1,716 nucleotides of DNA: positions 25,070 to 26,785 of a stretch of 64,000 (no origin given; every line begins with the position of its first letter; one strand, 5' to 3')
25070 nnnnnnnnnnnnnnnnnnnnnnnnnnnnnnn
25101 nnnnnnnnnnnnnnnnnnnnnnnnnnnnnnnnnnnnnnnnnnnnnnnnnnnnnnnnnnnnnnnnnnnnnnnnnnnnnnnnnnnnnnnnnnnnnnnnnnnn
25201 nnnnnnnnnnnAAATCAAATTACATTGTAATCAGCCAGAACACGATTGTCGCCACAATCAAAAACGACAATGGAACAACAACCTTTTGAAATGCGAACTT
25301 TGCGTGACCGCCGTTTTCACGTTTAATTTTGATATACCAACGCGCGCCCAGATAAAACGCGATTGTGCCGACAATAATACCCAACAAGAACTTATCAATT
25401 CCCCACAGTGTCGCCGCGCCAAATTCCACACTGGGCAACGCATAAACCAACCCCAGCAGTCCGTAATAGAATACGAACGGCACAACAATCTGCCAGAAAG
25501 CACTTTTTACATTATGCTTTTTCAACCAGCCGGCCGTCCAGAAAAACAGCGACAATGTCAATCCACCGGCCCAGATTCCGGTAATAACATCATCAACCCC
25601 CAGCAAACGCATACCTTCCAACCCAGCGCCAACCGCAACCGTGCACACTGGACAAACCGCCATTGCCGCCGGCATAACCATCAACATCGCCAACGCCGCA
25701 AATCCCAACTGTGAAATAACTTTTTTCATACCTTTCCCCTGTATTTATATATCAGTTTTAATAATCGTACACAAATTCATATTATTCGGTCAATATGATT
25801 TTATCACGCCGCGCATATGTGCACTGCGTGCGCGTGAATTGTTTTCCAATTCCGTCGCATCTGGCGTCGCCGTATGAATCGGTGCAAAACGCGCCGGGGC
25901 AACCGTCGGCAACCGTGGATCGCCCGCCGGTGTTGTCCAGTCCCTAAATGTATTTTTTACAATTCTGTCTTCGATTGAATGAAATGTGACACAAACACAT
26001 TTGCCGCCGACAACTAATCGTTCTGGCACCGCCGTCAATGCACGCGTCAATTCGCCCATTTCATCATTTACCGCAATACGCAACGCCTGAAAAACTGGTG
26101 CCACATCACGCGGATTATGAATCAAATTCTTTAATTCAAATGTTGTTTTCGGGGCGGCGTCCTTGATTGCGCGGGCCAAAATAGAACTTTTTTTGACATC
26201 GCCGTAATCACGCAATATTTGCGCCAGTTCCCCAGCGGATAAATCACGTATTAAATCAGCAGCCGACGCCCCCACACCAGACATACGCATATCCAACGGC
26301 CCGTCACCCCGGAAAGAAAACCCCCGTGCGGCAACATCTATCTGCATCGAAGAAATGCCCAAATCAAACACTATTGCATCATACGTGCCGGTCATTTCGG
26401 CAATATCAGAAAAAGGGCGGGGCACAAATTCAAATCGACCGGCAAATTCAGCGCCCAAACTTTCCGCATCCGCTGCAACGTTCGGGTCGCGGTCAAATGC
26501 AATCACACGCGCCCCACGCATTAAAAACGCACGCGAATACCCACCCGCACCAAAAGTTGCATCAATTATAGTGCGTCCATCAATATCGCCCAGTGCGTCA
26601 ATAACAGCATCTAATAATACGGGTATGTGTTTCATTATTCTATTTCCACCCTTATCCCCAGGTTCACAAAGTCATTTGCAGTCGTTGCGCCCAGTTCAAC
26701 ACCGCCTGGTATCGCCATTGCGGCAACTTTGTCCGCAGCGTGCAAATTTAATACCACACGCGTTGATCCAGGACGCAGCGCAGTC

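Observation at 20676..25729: Same-strand block of two secreted Cys-rich proteins, a basic cytoplasmic protein and a CPVC membrane protein, directly downstream of dnaE-rsmH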

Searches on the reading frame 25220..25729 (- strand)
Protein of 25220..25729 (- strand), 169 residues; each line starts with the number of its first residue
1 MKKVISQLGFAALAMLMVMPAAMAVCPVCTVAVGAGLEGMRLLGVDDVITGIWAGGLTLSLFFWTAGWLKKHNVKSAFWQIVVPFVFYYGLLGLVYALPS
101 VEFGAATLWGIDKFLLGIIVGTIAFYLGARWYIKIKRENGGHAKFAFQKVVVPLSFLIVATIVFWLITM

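Call 3: search_protein_families(library=pfam, proteins=[window:25220-25729:-], max_evalue=0.1)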
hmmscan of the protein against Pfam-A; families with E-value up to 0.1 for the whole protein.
window:25220-25729:- (169 aa): 0 families

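Call 4: search_protein_families(library=ncbifam, proteins=[window:25220-25729:-], max_evalue=0.1)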
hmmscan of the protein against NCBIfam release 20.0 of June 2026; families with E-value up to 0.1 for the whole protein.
window:25220-25729:- (169 aa): 2 families
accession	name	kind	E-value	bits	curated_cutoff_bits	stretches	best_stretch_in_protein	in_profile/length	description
NF045849.1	ICE_MMCAP2_0565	equivalog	0.021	14.5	40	1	115-167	20-72/80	Mbov_0395 family pilin-like conjugal transfer protein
NF047374.1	CD_typeI_toxin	equivalog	0.083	13.3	60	0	112-141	2-35/51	type I toxin-antitoxin system toxin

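Call 8: find_encoding_contigs(protein=window:25220-25729:-, flank=10000, max_places=8)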
Protein window:25220-25729:- (169 aa): 23 contigs read that carry it; 7 places shown.
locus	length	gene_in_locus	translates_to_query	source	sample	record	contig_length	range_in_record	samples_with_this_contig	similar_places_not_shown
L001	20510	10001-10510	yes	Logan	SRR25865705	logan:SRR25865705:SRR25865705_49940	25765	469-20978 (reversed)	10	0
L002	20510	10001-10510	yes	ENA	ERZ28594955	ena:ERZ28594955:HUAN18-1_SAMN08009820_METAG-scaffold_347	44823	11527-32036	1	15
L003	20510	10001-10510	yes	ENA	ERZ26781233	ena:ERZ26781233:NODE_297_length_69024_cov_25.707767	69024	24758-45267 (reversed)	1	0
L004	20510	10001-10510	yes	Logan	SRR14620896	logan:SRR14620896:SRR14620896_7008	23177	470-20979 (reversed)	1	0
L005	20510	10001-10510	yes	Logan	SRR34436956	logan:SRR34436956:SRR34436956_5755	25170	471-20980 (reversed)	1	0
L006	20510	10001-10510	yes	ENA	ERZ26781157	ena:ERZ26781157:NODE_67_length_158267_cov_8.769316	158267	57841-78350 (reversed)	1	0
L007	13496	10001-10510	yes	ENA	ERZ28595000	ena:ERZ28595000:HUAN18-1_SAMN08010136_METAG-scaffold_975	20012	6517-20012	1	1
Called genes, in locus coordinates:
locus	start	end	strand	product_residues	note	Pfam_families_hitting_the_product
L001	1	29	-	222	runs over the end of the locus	PF00072:Response_reg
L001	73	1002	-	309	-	-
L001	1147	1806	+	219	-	PF02129:Peptidase_S15, PF12697:Abhydrolase_6 (weak), PF00561:Abhydrolase_1, PF12146:Hydrolase_4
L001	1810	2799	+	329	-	PF05496:RuvB_N, PF13173:AAA_14 (weak), PF00004:AAA, PF07728:AAA_5, PF17864:AAA_lid_4, PF05491:WHD_RuvB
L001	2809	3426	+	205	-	PF12917:YfbR-like, PF13023:HD_3, PF01966:HD (weak)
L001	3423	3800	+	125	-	PF13279:4HBT_2, PF03061:4HBT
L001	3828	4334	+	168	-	PF01618:MotA_ExbB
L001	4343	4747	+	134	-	PF02472:ExbD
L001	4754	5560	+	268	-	-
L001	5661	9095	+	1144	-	PF02811:PHP, PF07733:DNA_pol3_alpha, PF17657:DNA_pol3_finger, PF14579:HHH_6, PF01336:tRNA_anti-codon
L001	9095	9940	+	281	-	PF01795:Methyltransf_5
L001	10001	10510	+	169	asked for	-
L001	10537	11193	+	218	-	-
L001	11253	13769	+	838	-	-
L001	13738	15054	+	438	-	-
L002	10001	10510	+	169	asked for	-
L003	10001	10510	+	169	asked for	-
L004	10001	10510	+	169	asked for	-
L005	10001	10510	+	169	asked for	-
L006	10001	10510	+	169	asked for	-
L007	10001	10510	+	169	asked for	-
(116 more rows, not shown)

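Call 11: find_homologous_proteins(query=window:25223-25729:-, max_evalue=0.001)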
Query window:25223-25729:- (169 aa): 577 proteins with E <= 0.001 among 1014 candidates; the best 120 are listed.
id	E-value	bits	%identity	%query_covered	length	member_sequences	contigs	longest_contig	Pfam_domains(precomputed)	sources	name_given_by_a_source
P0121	1.5e-103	362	100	100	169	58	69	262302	-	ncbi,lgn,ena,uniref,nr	ncbi:MAG TPA: hypothetical protein IAD02_03465 [Candidatus Enterousia intestinigallinarum]|uniref:DU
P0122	5.1e-102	357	98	100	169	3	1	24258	-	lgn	-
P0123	5.1e-99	348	94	99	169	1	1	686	-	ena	-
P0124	3.7e-94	332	89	100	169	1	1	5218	-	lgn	-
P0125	5.1e-94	331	89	100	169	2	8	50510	-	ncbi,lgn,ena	-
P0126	6.9e-94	331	88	100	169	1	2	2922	-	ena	-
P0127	2.7e-93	329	89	100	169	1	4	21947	-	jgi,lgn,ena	-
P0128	3.5e-93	329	86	100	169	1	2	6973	-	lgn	-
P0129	4.6e-93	328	88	100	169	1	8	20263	-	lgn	-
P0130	4.8e-93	328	88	100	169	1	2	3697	-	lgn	-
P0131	6.5e-93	328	88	100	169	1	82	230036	-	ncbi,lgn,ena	-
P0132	8.4e-93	327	88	100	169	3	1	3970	-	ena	-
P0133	8.9e-93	327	87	100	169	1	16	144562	-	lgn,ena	-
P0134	9.2e-93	327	88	100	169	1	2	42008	-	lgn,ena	-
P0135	1.2e-92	327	88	100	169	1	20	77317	-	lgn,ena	-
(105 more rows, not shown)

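Call 12: list_cluster_members(proteins=[window:25223-25729:-, window:24540-25193:-, window:21964-24477:-, window:20679-21992:-])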
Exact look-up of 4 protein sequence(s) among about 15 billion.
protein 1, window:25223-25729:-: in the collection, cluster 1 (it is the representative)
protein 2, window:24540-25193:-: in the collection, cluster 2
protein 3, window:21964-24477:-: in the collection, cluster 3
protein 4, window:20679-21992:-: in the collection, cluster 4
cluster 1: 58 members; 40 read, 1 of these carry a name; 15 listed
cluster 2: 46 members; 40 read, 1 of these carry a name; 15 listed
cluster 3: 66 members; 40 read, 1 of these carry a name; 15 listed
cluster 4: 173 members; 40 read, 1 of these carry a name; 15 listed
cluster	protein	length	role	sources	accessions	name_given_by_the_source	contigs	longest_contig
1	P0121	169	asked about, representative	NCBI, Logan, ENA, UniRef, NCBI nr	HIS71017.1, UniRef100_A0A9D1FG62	MAG TPA: hypothetical protein IAD02_03465 [Candidatus Enterousia intestinigallinarum] | DUF3429 domain-containing protein n=1 Tax=Candidatus Enterousia intestinigallinarum ... | hypothetical protein [Candidatus Enterousia intestinigallinarum]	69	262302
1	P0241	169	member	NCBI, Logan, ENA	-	-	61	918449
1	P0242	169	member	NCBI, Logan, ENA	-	-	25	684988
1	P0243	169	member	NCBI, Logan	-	-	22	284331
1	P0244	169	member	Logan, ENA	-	-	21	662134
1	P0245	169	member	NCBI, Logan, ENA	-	-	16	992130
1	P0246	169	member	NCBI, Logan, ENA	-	-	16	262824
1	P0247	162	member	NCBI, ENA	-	-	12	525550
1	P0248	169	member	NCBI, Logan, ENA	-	-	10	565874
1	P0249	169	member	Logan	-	-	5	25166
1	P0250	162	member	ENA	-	-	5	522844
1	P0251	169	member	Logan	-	-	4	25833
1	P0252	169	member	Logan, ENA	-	-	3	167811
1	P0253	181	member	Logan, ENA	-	-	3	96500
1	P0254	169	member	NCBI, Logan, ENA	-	-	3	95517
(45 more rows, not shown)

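Call 32: find_related_loci(query=A3, collection=genome_contigs, flank=8000)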
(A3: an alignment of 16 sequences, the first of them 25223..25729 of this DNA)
Query A3 (169 aa) in genome_contigs; peptide patterns used: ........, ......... (x = any residue, [..] = any of these).
326 stretches matched a pattern; 231 encode a relative of the query (tblastn E <= 1e-3); the best 80 are kept; 80 distinct loci.
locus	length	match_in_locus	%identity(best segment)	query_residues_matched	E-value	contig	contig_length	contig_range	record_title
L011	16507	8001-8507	89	1-169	5e-99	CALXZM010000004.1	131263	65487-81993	MAG: uncultured Alphaproteobacteria bacterium isolate BRZ_LB__bin18 genome assembly, contig: BRZ_LB__NODE_140_length_131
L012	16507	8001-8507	89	1-169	7e-98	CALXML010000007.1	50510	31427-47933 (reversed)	MAG: uncultured Alphaproteobacteria bacterium isolate BRZ_KL__bin36 genome assembly, contig: BRZ_KL__NODE_646_length_505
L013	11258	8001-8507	88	1-169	2e-97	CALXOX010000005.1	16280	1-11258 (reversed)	MAG: uncultured Alphaproteobacteria bacterium isolate BRZ_MD__bin1 genome assembly, contig: BRZ_MD__NODE_2927_length_162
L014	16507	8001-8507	86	1-169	7e-96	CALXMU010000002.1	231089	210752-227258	MAG: uncultured Alphaproteobacteria bacterium isolate BRZ_MD__bin57 genome assembly, contig: BRZ_MD__NODE_45_length_2310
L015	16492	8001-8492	89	6-169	4e-95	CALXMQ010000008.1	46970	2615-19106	MAG: uncultured Alphaproteobacteria bacterium isolate BRZ_KT__bin2 genome assembly, contig: BRZ_KT__NODE_509_length_4697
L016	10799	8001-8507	87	1-169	3e-95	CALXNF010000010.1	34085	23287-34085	MAG: uncultured Alphaproteobacteria bacterium isolate E02__bin305 genome assembly, contig: E02__k127_6025034, whole geno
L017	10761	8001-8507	88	1-169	3e-95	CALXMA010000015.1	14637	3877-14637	MAG: uncultured Alphaproteobacteria bacterium isolate BRZ_IT__bin13 genome assembly, contig: BRZ_IT__NODE_4220_length_14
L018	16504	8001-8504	88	1-168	3e-95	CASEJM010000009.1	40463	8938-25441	uncultured proteobacterium isolate Batch3_idba_bin.193 genome assembly, contig: Batch3_idba_bin.193.fa_k87_5480169, whol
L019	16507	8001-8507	87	1-169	4e-94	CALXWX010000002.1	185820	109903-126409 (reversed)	MAG: uncultured Alphaproteobacteria bacterium isolate BRZ_EC__bin9 genome assembly, contig: BRZ_EC__NODE_90_length_18582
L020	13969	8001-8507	85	1-169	2e-92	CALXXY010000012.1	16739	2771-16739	MAG: uncultured Alphaproteobacteria bacterium isolate BRZ_PP__bin55 genome assembly, contig: BRZ_PP__NODE_3258_length_16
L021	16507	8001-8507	83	1-169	3e-91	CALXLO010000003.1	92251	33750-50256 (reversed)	MAG: uncultured Alphaproteobacteria bacterium isolate BRZ_DB__bin25 genome assembly, contig: BRZ_DB__NODE_214_length_922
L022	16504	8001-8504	84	1-168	5e-89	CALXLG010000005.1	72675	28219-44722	MAG: uncultured Alphaproteobacteria bacterium isolate BRZ_FN__bin24 genome assembly, contig: BRZ_FN__NODE_371_length_726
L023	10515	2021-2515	85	4-168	5e-89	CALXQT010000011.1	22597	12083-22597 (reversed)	MAG: uncultured Alphaproteobacteria bacterium isolate E20__bin73 genome assembly, contig: E20__k127_3855679, whole genom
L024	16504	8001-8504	82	1-168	6e-89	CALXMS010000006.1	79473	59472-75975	MAG: uncultured Alphaproteobacteria bacterium isolate BRZ_MB__bin43 genome assembly, contig: BRZ_MB__NODE_498_length_794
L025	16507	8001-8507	86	1-169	3e-88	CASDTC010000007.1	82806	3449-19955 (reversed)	uncultured proteobacterium isolate T11_L1_319319_idba_bin.126 genome assembly, contig: T11_L1_319319_idba_bin.126.fa_sca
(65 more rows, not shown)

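Call 55: search_solved_structures(query=A3, max_evalue=10)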
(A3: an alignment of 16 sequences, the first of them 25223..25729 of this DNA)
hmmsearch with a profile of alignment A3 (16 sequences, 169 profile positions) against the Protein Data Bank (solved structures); distinct sequences matched with E-value up to 10: 2.
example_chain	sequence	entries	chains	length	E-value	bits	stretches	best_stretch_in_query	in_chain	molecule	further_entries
7fh1_A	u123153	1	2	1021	0.084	16.3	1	47-105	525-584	Meckelin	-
1yp1_A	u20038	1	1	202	0.48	13.8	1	37-107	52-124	FII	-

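Call 102: search_protein_families(library=padloc, proteins=[window:25223-25729:-], max_evalue=0.01)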
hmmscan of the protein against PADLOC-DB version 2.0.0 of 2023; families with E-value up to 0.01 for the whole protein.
window:25223-25729:- (169 aa): 0 families

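Call 103: search_protein_families(library=phrogs, proteins=[window:25223-25729:-], max_evalue=0.01)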
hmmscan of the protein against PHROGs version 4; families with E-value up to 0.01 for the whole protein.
window:25223-25729:- (169 aa): 0 families

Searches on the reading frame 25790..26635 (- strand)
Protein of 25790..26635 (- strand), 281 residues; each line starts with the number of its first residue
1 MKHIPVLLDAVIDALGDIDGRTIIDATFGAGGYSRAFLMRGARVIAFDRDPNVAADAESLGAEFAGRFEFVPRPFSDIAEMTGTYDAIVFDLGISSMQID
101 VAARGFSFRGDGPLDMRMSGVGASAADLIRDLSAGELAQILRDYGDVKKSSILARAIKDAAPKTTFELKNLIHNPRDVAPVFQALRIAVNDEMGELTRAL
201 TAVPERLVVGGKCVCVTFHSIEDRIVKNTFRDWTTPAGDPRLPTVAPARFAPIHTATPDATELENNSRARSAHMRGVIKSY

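Call 3: search_protein_families(library=pfam, proteins=[window:25790-26635:-], max_evalue=0.1)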
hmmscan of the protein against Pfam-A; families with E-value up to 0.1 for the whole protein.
window:25790-26635:- (281 aa): 3 families
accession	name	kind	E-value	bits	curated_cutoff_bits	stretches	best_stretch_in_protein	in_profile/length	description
PF01795.25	Methyltransf_5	-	5.8e-65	220.2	27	1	2-277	3-306/309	MraW methylase family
PF13649.12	Methyltransf_25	-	0.00061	20.9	27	1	23-90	1-70/97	Methyltransferase domain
PF00107.32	ADH_zinc_N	-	0.0097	16.3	31.8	1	39-89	12-63/129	Zinc-binding dehydrogenase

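Call 4: search_protein_families(library=ncbifam, proteins=[window:25790-26635:-], max_evalue=0.1)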
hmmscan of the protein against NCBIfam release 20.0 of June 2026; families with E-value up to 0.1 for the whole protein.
window:25790-26635:- (281 aa): 5 families
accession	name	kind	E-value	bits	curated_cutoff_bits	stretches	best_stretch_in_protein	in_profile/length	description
TIGR00006.1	TIGR00006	equivalog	8.7e-61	206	154.3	1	2-277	6-307/310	16S rRNA (cytosine(1402)-N(4))-methyltransferase RsmH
TIGR02021.1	BchM-ChlM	equivalog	3.4e-06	26.6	158.9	1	10-89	43-123/218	magnesium protoporphyrin IX methyltransferase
NF043040.1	corrin_prot_MT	hypoth_equivalog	8.2e-06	25.4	180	1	12-100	35-126/216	corrinoid protein-associated methyltransferase CpaM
TIGR04290.1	meth_Rta_06860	hypoth_equivalog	0.0001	21.8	300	1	17-90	47-121/226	TIGR04290 family methyltransferase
NF007610.0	PRK10258.1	equivalog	0.032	13.5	342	1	9-59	32-82/251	malonyl-ACP O-methyltransferase BioC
